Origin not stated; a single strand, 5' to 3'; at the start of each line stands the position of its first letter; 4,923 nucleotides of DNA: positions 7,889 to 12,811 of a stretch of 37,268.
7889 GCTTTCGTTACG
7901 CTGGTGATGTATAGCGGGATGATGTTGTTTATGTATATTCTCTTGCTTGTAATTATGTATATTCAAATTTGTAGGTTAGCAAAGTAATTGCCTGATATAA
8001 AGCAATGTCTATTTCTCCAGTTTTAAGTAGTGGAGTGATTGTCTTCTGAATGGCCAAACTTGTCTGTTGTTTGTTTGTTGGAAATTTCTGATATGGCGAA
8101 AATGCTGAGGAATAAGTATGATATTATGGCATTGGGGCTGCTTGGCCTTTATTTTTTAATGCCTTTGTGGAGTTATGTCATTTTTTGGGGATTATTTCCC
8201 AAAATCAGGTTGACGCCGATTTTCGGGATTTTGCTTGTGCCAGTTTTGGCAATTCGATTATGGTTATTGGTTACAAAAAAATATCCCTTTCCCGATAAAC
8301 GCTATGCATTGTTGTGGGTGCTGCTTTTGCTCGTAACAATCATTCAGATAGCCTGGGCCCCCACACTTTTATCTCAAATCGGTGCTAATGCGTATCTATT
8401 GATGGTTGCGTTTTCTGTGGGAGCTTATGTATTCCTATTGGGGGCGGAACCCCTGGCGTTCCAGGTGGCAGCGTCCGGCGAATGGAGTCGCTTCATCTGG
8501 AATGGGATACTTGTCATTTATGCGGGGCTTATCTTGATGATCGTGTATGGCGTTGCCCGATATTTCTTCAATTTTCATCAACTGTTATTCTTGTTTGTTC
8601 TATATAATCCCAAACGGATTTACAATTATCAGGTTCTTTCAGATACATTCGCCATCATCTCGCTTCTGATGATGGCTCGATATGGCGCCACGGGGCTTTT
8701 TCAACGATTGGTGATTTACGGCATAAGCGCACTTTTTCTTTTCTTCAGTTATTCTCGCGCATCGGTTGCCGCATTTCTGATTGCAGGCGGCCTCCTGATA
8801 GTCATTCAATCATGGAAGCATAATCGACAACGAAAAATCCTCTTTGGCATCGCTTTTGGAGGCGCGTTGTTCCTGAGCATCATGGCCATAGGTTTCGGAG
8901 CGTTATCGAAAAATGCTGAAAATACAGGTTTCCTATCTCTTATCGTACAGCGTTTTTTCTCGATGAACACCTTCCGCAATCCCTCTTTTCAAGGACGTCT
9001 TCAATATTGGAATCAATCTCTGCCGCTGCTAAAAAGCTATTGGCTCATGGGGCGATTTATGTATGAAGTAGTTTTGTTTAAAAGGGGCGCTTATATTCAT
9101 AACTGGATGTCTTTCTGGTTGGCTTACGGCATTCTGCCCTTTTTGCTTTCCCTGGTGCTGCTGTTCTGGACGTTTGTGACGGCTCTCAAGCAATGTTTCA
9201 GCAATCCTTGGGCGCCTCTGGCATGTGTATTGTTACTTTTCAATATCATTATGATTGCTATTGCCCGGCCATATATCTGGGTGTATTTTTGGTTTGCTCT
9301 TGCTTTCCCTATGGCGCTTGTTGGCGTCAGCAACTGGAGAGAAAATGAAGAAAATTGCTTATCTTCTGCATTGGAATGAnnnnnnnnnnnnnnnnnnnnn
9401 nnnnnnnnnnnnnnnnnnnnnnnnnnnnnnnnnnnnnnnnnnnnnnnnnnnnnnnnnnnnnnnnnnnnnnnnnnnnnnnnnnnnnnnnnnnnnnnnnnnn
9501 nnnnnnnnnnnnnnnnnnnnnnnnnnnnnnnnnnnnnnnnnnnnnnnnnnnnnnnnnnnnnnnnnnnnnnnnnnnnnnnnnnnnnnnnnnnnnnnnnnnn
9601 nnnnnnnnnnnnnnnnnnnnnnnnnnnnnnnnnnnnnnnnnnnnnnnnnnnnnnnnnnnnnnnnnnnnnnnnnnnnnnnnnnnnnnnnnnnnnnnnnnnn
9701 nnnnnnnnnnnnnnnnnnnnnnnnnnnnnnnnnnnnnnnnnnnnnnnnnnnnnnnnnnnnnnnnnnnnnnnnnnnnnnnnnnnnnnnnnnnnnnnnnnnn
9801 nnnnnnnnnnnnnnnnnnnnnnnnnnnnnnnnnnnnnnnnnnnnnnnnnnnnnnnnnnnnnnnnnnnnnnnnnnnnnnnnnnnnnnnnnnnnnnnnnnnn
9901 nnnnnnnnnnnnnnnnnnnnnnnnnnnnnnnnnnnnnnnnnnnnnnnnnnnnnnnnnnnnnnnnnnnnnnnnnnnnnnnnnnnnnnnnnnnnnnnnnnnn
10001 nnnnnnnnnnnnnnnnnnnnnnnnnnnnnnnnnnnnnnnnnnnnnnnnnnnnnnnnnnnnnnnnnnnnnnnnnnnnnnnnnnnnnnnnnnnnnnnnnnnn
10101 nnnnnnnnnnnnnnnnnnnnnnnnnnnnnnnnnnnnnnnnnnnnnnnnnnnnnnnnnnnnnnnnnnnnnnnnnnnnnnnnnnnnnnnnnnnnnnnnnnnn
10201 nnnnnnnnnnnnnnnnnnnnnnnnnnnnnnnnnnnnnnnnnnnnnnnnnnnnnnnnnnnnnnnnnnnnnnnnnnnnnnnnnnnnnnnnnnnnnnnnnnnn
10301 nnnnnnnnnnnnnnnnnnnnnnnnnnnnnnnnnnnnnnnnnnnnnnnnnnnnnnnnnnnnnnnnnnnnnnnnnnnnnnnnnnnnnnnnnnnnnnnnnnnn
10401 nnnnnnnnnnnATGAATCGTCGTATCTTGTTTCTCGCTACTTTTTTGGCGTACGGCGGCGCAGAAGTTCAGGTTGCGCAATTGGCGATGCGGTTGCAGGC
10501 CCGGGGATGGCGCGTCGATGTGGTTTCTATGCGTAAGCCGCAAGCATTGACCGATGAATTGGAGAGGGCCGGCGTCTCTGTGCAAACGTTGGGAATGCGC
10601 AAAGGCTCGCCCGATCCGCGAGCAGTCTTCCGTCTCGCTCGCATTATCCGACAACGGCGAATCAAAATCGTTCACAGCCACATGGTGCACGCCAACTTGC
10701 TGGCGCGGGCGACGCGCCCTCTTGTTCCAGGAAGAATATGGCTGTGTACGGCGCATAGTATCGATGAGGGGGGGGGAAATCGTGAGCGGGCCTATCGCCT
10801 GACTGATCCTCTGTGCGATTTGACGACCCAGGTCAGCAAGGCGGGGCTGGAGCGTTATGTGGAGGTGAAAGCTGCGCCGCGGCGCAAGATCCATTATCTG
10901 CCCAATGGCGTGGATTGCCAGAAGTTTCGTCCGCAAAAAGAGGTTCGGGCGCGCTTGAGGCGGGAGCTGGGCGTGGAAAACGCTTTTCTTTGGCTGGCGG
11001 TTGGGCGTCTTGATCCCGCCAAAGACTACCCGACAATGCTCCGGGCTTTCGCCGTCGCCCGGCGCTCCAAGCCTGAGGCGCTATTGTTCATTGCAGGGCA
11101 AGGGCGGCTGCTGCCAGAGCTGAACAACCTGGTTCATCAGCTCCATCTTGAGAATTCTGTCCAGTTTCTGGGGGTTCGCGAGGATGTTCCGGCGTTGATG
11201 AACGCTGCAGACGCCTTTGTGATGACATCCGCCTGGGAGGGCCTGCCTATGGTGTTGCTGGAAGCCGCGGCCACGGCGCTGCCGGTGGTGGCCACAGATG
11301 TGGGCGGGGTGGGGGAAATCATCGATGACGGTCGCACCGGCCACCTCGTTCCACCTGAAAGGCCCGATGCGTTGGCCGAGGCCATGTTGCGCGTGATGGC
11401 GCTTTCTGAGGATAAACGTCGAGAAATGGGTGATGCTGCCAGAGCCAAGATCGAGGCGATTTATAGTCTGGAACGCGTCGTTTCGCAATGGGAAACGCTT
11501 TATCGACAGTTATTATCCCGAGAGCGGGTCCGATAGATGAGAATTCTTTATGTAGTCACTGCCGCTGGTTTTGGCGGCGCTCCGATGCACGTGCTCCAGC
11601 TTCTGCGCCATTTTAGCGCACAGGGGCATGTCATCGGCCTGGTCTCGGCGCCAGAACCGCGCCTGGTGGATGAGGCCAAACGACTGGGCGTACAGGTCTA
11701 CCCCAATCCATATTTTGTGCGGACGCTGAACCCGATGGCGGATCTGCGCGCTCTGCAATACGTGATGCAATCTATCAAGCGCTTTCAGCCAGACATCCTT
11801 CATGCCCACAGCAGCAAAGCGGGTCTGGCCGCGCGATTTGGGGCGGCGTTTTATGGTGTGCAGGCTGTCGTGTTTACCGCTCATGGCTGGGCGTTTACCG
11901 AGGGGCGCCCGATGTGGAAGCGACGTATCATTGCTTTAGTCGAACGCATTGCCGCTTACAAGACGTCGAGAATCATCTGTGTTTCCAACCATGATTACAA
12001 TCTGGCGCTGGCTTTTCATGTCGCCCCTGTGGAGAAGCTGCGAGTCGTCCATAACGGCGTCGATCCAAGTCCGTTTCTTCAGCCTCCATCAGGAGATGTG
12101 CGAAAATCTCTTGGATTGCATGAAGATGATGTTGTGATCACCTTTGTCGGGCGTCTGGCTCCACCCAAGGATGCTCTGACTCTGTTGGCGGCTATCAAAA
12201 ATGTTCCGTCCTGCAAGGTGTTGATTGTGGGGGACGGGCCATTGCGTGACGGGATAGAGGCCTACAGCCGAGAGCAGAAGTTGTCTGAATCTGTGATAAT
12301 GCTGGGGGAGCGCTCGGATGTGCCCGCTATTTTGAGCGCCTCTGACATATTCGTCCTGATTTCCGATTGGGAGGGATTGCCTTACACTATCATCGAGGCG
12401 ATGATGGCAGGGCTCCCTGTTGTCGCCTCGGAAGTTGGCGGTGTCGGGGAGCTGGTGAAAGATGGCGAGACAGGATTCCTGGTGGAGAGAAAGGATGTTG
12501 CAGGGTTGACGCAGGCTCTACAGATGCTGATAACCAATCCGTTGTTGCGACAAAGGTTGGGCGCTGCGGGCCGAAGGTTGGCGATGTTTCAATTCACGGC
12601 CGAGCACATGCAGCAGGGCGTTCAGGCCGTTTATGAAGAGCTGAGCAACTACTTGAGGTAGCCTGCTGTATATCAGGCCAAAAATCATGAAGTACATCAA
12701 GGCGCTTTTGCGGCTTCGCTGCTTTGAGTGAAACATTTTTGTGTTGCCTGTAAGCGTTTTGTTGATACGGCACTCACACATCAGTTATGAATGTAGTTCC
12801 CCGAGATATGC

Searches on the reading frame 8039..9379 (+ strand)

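Call 69: search_protein_families(library=pfam, proteins=[window:8039-9379:+], max_evalue=0.00001)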
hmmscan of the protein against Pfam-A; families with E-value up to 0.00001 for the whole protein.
window:8039-9379:+ (446 aa): 1 family
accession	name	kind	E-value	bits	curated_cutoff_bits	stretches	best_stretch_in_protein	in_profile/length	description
PF04932.20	Wzy_C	-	2.4e-08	34.4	31.7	1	229-338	5-102/149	O-Antigen ligase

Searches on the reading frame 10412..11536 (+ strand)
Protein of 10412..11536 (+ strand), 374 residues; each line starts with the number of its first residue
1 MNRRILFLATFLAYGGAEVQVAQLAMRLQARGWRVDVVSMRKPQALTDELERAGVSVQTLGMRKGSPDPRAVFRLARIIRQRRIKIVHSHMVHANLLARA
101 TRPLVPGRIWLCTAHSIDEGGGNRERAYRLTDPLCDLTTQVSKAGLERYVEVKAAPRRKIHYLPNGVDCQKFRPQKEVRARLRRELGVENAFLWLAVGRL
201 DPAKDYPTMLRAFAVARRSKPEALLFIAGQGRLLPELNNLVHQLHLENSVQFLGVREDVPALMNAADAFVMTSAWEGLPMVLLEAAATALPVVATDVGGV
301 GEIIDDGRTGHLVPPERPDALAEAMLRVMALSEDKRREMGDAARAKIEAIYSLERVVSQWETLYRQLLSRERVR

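Call 69: search_protein_families(library=pfam, proteins=[window:10412-11536:+], max_evalue=0.00001)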
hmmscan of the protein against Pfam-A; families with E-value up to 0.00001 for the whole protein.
window:10412-11536:+ (374 aa): 7 families
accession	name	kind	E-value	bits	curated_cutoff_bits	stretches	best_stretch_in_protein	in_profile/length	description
PF00534.26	Glycos_transf_1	-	9.7e-40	136.3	26.4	1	182-345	5-171/172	Glycosyl transferases group 1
PF13692.12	Glyco_trans_1_4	-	8.1e-37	127.1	27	1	195-329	5-140/142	Glycosyl transferases group 1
PF13439.12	Glyco_transf_4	-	2.8e-23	83.2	28.5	1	14-170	1-169/170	Glycosyltransferase Family 4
PF13579.12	Glyco_trans_4_4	-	3.8e-16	60.3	29.7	1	15-166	1-158/158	Glycosyl transferase 4-like domain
PF20706.3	GT4-conflict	-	3.9e-10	39.7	26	1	181-363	193-368/385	Family 4 Glycosyltransferase in conflict systems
PF13524.12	Glyco_trans_1_2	-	7e-07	29.7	25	1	257-361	38-143/144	Glycosyl transferase-like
PF13477.12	Glyco_trans_4_2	-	4.9e-06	27.2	23.4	0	17-100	9-92/139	Glycosyl transferase 4-like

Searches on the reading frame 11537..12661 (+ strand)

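Call 69: search_protein_families(library=pfam, proteins=[window:11537-12661:+], max_evalue=0.00001)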
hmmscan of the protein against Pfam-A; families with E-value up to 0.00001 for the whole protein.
window:11537-12661:+ (374 aa): 6 families
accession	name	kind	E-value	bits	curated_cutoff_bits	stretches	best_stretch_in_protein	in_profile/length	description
PF00534.26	Glycos_transf_1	-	2.7e-38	131.6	26.4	1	189-347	6-171/172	Glycosyl transferases group 1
PF13692.12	Glyco_trans_1_4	-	8.4e-35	120.5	27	1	200-334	3-142/142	Glycosyl transferases group 1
PF13439.12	Glyco_transf_4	-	1.7e-26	93.7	28.5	1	12-178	1-169/170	Glycosyltransferase Family 4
PF13579.12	Glyco_trans_4_4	-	3.7e-21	76.6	29.7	1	13-174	1-158/158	Glycosyl transferase 4-like domain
PF13477.12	Glyco_trans_4_2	-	6.8e-12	46.2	23.4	1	3-150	2-139/139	Glycosyl transferase 4-like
PF13524.12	Glyco_trans_1_2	-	1.2e-07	32.2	25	1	216-357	5-137/144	Glycosyl transferase-like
